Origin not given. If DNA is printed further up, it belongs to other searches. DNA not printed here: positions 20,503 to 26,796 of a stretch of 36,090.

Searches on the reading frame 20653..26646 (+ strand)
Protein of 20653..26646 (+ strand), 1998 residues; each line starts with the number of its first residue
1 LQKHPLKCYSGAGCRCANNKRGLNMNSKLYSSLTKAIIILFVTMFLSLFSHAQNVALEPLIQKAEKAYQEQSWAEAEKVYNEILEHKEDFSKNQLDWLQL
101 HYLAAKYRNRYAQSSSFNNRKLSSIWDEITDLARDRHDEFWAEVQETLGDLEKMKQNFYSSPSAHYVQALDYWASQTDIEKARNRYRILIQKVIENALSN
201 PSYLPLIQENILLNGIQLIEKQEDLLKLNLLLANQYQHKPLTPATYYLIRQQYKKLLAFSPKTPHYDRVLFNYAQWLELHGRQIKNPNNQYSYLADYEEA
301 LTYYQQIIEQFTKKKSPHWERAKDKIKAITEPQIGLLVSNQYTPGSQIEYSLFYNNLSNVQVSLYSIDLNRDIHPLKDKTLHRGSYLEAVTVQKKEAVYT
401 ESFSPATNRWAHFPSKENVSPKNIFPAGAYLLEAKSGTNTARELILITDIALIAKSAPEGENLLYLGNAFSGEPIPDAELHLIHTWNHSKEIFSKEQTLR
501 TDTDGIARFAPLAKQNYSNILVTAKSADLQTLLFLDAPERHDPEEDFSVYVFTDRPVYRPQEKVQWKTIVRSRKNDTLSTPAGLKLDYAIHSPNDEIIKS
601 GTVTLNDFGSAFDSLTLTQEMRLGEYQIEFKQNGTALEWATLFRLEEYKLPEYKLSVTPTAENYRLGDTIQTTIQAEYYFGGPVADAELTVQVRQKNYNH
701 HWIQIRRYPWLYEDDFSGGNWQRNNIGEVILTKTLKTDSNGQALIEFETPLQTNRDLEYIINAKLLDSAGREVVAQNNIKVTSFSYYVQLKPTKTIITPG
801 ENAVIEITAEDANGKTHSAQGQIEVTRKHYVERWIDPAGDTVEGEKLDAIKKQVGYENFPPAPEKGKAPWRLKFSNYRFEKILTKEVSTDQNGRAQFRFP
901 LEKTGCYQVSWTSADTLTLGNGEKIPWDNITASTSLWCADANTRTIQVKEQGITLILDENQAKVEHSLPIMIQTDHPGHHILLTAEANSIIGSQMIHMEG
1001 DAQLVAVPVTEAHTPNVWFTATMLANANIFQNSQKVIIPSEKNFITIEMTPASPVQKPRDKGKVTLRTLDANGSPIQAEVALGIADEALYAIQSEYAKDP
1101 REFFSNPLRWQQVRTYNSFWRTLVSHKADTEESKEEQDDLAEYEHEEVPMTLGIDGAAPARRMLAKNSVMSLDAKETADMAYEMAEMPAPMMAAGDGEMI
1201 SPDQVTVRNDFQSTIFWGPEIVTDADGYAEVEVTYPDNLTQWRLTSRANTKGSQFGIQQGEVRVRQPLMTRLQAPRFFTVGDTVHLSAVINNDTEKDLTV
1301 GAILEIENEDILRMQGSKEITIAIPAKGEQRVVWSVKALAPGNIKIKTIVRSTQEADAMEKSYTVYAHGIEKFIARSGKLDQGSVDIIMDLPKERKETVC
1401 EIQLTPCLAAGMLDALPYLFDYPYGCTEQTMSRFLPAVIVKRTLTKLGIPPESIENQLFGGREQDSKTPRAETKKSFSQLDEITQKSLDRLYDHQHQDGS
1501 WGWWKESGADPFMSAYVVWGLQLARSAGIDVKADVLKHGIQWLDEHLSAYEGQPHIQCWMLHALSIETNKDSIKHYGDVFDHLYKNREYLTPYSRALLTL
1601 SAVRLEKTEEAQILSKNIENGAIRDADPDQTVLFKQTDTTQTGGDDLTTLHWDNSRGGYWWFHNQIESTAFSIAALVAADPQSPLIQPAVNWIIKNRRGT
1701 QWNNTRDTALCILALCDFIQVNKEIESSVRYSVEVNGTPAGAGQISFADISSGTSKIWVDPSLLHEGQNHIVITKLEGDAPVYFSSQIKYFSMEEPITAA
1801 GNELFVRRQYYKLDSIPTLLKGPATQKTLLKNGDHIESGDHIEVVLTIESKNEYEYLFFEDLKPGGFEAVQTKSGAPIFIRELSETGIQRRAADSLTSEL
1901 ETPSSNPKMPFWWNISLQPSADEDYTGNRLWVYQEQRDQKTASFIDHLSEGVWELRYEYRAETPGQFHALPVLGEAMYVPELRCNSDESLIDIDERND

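Call 33: search_protein_families(library=pfam, proteins=[window:20653-26646:+], max_evalue=0.001)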
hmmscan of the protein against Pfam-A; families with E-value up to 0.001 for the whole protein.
window:20653-26646:+ (1998 aa): 8 families
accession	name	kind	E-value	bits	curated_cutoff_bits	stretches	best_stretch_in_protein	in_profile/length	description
PF17973.7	bMG10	-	1.5e-20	74.2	26.2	1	1806-1981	4-131/131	Bacterial Alpha-2-macroglobulin MG10 domain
PF00207.28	A2M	-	3.5e-19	68.9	21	1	1214-1300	1-88/92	Alpha-2-macroglobulin family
PF01835.25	MG2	-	8.2e-18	65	32.8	1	549-635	2-85/96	MG2 domain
PF07703.20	A2M_BRD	-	4.4e-12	46.9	22.7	1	954-1091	2-139/140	Alpha-2-macroglobulin bait region domain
PF07678.20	TED_complement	-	1.7e-11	44.3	22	1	1416-1546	19-126/312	A-macroglobulin TED domain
PF17972.7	bMG5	-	1.9e-08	35.2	26.5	1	655-776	5-120/127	Bacterial Alpha-2-macroglobulin MG5 domain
PF11974.14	bMG3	-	5.9e-06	26.6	34.9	1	447-531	1-81/103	Bacterial alpha-2-macroglobulin MG3 domain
PF02369.22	Big_1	-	0.00037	21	34.9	0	884-915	51-82/93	Bacterial Ig-like domain (group 1)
